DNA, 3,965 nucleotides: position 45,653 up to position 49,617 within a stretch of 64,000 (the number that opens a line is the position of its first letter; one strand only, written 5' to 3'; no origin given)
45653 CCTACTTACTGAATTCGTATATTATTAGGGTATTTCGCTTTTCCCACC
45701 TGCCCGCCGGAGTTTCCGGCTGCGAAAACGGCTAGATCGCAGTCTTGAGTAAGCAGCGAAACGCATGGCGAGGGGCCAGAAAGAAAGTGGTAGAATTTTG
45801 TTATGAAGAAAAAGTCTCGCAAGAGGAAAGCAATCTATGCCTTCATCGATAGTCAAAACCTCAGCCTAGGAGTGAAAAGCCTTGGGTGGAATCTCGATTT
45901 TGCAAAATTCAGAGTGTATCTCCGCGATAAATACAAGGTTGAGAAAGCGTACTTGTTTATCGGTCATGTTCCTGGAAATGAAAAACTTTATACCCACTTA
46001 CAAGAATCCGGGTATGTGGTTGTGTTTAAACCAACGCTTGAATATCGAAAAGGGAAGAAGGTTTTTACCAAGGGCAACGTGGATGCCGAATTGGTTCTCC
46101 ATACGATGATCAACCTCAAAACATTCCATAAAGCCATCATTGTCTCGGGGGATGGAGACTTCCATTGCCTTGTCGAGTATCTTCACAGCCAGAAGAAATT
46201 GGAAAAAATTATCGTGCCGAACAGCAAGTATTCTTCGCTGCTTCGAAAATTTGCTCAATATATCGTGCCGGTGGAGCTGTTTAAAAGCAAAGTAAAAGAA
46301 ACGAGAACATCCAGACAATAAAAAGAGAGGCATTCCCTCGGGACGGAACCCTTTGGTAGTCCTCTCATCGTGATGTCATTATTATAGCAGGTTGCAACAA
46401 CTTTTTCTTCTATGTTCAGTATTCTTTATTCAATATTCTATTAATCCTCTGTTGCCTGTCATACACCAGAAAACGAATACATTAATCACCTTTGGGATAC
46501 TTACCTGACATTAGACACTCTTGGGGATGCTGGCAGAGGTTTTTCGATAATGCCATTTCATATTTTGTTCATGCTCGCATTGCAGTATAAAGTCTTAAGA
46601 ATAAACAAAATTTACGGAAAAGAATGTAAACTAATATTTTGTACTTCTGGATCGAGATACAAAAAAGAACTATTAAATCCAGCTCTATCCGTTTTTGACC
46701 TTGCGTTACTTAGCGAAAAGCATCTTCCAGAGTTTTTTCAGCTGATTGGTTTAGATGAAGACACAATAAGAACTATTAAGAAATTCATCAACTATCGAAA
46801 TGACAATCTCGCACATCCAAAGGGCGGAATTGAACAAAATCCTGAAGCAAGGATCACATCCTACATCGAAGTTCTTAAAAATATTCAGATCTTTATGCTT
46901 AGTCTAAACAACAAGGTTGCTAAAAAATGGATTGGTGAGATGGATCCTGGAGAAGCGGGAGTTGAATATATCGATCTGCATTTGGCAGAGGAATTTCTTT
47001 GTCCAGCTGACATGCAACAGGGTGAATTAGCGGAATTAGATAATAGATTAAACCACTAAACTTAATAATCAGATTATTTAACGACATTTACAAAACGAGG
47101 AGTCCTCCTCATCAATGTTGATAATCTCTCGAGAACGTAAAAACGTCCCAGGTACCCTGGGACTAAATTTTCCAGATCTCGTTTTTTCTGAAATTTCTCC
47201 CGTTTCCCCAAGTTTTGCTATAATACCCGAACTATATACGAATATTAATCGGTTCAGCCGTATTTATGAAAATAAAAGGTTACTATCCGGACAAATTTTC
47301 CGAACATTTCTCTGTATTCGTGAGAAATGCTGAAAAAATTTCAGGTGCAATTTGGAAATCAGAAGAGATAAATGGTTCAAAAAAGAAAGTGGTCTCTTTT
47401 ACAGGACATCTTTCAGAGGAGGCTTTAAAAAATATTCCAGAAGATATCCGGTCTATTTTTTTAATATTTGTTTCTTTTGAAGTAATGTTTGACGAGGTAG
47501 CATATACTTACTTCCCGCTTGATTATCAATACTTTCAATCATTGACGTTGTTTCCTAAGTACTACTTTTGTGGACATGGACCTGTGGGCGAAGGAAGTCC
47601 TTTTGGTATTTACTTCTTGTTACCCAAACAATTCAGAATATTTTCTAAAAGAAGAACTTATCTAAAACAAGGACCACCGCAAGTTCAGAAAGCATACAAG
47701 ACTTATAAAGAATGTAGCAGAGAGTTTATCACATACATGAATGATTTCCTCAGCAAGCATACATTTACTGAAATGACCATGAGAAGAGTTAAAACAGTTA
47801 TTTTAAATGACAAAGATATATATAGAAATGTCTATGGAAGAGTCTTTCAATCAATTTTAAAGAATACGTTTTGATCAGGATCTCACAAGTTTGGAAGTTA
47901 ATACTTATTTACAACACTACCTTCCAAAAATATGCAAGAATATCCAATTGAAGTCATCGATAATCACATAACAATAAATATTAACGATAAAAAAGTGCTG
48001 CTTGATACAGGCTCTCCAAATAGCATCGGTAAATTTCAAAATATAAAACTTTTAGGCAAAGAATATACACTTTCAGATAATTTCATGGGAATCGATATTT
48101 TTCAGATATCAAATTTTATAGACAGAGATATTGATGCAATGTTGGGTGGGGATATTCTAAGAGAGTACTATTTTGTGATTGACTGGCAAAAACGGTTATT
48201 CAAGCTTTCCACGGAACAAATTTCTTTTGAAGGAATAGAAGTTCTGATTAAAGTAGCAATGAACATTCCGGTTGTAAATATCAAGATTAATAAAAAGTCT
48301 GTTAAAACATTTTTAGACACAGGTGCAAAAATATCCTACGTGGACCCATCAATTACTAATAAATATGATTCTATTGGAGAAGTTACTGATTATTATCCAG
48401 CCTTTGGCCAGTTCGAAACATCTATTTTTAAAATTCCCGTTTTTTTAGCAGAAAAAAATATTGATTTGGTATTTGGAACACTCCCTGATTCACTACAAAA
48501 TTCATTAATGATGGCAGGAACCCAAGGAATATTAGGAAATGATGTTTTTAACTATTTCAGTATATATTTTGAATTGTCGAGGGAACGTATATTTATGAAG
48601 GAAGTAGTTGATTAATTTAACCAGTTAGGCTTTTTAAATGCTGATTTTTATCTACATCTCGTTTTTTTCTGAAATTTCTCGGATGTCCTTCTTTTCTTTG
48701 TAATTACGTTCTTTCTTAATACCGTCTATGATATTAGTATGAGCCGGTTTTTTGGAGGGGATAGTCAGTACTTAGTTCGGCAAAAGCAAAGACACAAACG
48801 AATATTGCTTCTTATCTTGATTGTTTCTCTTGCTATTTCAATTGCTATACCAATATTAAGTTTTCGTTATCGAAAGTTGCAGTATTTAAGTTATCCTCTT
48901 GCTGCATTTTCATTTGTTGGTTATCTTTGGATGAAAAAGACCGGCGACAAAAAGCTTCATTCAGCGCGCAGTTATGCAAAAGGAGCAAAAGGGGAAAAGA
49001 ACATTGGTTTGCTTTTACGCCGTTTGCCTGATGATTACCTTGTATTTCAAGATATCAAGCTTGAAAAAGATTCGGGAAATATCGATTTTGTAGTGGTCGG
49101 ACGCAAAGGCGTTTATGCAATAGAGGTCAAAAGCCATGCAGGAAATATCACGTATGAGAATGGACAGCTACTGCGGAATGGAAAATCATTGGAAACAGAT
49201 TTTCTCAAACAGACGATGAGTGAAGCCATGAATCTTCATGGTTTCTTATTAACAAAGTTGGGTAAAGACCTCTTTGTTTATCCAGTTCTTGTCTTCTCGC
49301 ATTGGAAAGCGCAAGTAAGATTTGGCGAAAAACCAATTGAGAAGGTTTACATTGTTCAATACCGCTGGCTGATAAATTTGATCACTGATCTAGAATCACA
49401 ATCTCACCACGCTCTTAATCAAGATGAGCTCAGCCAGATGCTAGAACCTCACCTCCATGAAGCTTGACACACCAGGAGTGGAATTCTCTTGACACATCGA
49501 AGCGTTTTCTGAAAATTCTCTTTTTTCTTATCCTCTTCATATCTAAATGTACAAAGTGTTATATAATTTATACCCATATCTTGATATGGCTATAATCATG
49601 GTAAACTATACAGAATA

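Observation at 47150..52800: Seven copies of a conserved motif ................, one in front of each unit of an accessory island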

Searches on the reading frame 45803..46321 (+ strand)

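Call 9: search_protein_families(library=pfam, proteins=[window:45803-46321:+], max_evalue=0.01)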
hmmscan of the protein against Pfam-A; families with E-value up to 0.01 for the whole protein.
window:45803-46321:+ (172 aa): 1 family
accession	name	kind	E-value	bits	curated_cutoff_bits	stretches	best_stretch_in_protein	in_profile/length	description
PF01936.24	NYN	-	1.5e-14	55.1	24.2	1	13-155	4-142/145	NYN domain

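Call 38: search_protein_families(library=padloc, proteins=[window:45803-46321:+], max_evalue=0.01)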
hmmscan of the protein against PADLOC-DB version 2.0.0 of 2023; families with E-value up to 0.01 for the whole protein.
window:45803-46321:+ (172 aa): 2 families
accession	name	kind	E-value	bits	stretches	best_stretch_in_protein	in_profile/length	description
PDLC01154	NYN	-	2.6e-12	44.7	1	12-164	149-302/310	"LabA-like protein, NYN family nuclease"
PDLC04163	HEC-09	-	0.00014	19.6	1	90-157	107-174/203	-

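Call 39: search_protein_families(library=ncbifam, proteins=[window:45803-46321:+], max_evalue=0.01)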
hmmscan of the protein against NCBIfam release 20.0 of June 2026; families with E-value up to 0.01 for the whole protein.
window:45803-46321:+ (172 aa): 0 families

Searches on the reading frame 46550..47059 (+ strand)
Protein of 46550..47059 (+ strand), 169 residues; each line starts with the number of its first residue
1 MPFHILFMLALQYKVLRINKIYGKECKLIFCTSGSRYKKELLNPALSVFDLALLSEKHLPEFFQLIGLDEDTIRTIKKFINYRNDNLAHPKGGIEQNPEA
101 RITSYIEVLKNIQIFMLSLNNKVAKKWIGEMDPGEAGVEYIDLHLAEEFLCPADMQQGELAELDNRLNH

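Call 9: search_protein_families(library=pfam, proteins=[window:46550-47059:+], max_evalue=0.01)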
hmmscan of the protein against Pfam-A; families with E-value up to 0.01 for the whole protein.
window:46550-47059:+ (169 aa): 0 families

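Call 38: search_protein_families(library=padloc, proteins=[window:46550-47059:+], max_evalue=0.01)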
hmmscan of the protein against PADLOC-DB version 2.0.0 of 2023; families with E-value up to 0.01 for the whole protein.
window:46550-47059:+ (169 aa): 1 family
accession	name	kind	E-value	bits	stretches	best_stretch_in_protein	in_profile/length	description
PDLC02204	MzaB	-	0.0056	13.2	1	32-141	382-488/500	-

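Call 39: search_protein_families(library=ncbifam, proteins=[window:46550-47059:+], max_evalue=0.01)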
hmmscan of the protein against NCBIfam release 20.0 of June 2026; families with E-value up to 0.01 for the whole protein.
window:46550-47059:+ (169 aa): 1 family
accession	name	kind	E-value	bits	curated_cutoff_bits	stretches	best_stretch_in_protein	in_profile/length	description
NF041932.1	MzaB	equivalog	0.0045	15.4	850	1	32-136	369-470/480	MZA anti-phage system associated ATPase MzaB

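Call 80: search_solved_structures(query=window:46550-47059:+, max_evalue=1)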
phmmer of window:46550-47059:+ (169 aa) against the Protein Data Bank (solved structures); distinct sequences matched with E-value up to 1: 0.

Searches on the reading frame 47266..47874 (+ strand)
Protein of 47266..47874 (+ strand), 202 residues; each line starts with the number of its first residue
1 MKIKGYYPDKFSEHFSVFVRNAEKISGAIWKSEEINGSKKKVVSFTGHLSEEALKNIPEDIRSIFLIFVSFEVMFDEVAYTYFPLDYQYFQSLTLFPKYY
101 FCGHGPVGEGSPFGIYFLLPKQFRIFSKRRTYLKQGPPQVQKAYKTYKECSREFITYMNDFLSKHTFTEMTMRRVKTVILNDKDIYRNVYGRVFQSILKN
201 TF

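Call 9: search_protein_families(library=pfam, proteins=[window:47266-47874:+], max_evalue=0.01)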
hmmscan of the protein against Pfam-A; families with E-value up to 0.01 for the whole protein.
window:47266-47874:+ (202 aa): 0 families

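Call 21: find_homologous_proteins(query=window:47266-47874:+, max_evalue=0.001)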
Query window:47266-47874:+ (202 aa): 1 proteins with E <= 0.001 among 59 candidates.
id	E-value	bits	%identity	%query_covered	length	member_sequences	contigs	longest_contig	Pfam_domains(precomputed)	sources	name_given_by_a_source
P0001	3.9e-119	414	99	91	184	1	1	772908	-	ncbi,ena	-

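Call 22: find_encoding_contigs(protein=P0001, flank=10000, max_places=4)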
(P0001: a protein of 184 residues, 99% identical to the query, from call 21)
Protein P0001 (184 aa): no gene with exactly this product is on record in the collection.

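Call 38: search_protein_families(library=padloc, proteins=[window:47266-47874:+], max_evalue=0.01)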
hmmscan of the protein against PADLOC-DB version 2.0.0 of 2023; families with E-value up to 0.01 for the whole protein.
window:47266-47874:+ (202 aa): 0 families

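Call 39: search_protein_families(library=ncbifam, proteins=[window:47266-47874:+], max_evalue=0.01)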
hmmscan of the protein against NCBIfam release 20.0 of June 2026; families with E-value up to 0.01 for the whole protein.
window:47266-47874:+ (202 aa): 1 family
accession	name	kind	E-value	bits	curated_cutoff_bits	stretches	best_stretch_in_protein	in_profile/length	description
NF006204.0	PRK08328.1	equivalog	0.0085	15.7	339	0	20-75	79-133/231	hypothetical protein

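Call 83: search_solved_structures(query=window:47266-47874:+, max_evalue=1)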
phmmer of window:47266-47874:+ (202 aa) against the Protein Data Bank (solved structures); distinct sequences matched with E-value up to 1: 1.
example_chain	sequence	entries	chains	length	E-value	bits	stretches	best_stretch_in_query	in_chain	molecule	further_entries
4bjm_A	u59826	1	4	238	0.24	14.3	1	129-199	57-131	AVRM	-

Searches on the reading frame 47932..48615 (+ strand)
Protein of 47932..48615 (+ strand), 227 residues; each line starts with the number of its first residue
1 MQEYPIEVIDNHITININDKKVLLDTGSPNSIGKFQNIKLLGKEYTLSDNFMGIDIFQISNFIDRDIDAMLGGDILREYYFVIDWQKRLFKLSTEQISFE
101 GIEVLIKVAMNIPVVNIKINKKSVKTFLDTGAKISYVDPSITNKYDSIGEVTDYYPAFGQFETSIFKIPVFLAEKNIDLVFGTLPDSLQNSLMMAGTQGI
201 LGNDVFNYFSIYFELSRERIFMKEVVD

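Call 9: search_protein_families(library=pfam, proteins=[window:47932-48615:+], max_evalue=0.01)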
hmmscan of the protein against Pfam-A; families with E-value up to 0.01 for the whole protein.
window:47932-48615:+ (227 aa): 4 families
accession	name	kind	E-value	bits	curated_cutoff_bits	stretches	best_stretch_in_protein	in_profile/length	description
PF09668.16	Asp_protease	-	6.7e-06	26.7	26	1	103-144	2-41/109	Aspartyl protease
PF00077.25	RVP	-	4.5e-05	24.1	20.7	1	112-137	4-29/101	Retroviral aspartyl protease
PF13975.11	gag-asp_proteas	-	6.5e-05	23.9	28.2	1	115-146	1-32/92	gag-polyprotein putative aspartyl protease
PF13650.11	Asp_protease_2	-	0.0012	19.9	24.3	0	115-144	1-30/90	Aspartyl protease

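Call 38: search_protein_families(library=padloc, proteins=[window:47932-48615:+], max_evalue=0.01)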
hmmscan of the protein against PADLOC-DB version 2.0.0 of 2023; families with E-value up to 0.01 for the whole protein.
window:47932-48615:+ (227 aa): 1 family
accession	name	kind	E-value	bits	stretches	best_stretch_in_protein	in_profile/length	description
PDLC04405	PDC-M08B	-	0.00017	19.6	0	17-42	23-48/127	-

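Call 39: search_protein_families(library=ncbifam, proteins=[window:47932-48615:+], max_evalue=0.01)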
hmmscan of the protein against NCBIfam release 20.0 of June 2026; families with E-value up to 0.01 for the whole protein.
window:47932-48615:+ (227 aa): 0 families

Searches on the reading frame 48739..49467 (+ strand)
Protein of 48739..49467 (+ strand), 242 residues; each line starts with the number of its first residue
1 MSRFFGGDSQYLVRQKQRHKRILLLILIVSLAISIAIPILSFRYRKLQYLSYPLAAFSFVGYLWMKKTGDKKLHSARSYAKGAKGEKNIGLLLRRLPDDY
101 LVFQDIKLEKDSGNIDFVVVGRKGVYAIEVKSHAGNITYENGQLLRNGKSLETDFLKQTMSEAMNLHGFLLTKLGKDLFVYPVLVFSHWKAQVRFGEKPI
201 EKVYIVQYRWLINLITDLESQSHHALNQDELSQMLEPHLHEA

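Call 9: search_protein_families(library=pfam, proteins=[window:48739-49467:+], max_evalue=0.01)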
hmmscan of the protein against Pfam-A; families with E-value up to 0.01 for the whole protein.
window:48739-49467:+ (242 aa): 1 family
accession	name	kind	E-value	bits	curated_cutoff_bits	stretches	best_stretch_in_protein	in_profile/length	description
PF08378.17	NERD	-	4.3e-20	72.7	22.1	1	81-187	1-111/111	Nuclease-related domain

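Call 12: find_encoding_contigs(protein=window:48739-49467:+, flank=10000, max_places=6)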
Protein window:48739-49467:+ (242 aa): 1 contig read that carries it; 1 place shown.
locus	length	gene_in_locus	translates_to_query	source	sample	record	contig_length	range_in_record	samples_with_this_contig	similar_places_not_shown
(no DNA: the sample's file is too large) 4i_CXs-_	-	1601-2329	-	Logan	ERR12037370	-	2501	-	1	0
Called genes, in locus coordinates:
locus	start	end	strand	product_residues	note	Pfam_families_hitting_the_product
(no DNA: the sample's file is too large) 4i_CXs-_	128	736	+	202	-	-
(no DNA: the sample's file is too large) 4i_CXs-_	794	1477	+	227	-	PF09668:Asp_protease (faint)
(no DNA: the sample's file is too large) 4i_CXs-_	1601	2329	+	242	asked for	PF08378:NERD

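Call 38: search_protein_families(library=padloc, proteins=[window:48739-49467:+], max_evalue=0.01)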
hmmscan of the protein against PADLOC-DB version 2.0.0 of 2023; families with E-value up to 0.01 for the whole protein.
window:48739-49467:+ (242 aa): 4 families
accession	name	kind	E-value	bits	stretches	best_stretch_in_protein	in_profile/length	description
PDLC02512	PglW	-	1.3e-07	28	1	100-235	34-186/1403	PglW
PDLC02513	PglW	-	5.4e-05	18.6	1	87-173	18-108/1413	PglW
PDLC03813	RTasNERD-Hel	-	0.00062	17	1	81-170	13-108/519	DRT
PDLC03921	MkoA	-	0.0013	14.5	1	102-187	31-124/1607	-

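Call 39: search_protein_families(library=ncbifam, proteins=[window:48739-49467:+], max_evalue=0.01)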
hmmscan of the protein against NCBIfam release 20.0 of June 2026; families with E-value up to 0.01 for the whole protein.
window:48739-49467:+ (242 aa): 2 families
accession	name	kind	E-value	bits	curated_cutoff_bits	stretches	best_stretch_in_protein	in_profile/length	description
NF047741.1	antiphage_MADS6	equivalog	1.7e-12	46.7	460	1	86-225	15-159/612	methylation-associated defense system protein kinase MAD6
NF033442.0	BREX_PglW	equivalog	0.00079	17.2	990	1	112-206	43-150/1391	BREX system serine/threonine kinase PglW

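Call 56: find_homologous_proteins(query=window:48739-49467:+, max_evalue=1e-10)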
Query window:48739-49467:+ (242 aa): 4 proteins with E <= 1e-10 among 473 candidates.
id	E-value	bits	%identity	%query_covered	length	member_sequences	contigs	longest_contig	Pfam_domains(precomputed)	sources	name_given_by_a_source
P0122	7.0e-156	535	100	100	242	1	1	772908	PF08378.18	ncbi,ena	-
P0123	6.7e-85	302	61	98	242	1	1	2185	PF08378.18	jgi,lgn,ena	-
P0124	1.1e-42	164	43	98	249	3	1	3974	PF08378.18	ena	-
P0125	8.7e-37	145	36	97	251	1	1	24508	PF08378.18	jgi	jgi:hypothetical protein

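Call 57: find_encoding_contigs(protein=P0123, flank=10000, max_places=3)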
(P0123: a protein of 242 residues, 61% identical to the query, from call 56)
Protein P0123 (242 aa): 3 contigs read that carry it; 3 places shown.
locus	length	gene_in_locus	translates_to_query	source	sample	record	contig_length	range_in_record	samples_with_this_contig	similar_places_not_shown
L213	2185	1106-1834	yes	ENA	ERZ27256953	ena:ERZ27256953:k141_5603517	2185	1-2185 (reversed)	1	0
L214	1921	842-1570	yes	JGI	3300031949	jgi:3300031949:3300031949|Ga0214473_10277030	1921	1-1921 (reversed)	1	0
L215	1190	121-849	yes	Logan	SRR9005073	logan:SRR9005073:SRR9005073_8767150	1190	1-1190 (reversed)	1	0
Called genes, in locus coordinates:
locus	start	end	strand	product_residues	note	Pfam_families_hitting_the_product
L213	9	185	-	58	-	PF07411:DUF1508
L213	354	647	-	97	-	-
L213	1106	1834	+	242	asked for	PF08378:NERD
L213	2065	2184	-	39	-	?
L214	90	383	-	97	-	-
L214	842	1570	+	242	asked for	PF08378:NERD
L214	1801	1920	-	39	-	?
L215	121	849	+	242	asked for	PF08378:NERD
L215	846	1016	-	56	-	-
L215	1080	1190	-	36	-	?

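Call 58: find_encoding_contigs(protein=P0124, flank=10000, max_places=3)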
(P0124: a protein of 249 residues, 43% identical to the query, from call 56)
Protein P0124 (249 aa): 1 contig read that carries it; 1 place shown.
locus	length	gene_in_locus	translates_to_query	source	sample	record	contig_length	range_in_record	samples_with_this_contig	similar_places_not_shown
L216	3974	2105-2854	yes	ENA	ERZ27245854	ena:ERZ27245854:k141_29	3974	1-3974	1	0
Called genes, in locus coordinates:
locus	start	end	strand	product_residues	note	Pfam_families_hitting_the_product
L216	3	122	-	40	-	?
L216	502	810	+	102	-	-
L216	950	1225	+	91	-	-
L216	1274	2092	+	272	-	PF04383:KilA-N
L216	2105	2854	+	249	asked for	PF08378:NERD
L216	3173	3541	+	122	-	PF12643:MazG-like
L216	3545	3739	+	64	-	-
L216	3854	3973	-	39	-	?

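Call 65: find_encoding_contigs(protein=P0125, flank=10000, max_places=2)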
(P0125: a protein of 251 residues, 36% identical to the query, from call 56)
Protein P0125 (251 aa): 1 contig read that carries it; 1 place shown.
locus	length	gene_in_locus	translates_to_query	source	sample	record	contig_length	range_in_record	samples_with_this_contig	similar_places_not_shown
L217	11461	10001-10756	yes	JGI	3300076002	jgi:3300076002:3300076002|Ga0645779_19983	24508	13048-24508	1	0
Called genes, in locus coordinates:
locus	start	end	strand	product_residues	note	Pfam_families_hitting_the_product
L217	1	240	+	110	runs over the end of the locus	-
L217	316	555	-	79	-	-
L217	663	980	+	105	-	-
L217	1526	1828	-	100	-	-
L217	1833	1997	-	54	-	-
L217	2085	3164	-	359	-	-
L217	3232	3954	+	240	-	PF01555:N6_N4_Mtase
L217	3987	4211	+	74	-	-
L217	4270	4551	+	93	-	-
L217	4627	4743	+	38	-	-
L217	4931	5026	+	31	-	-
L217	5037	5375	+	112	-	-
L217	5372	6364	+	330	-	PF01936:NYN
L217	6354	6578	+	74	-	-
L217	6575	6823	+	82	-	-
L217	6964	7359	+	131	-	-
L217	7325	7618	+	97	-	-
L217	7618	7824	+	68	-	-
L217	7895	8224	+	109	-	-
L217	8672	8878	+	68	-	-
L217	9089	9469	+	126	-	-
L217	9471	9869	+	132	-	PF20385:DUF6680 (weak)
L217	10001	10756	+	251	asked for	PF08378:NERD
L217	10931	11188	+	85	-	-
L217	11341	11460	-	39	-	?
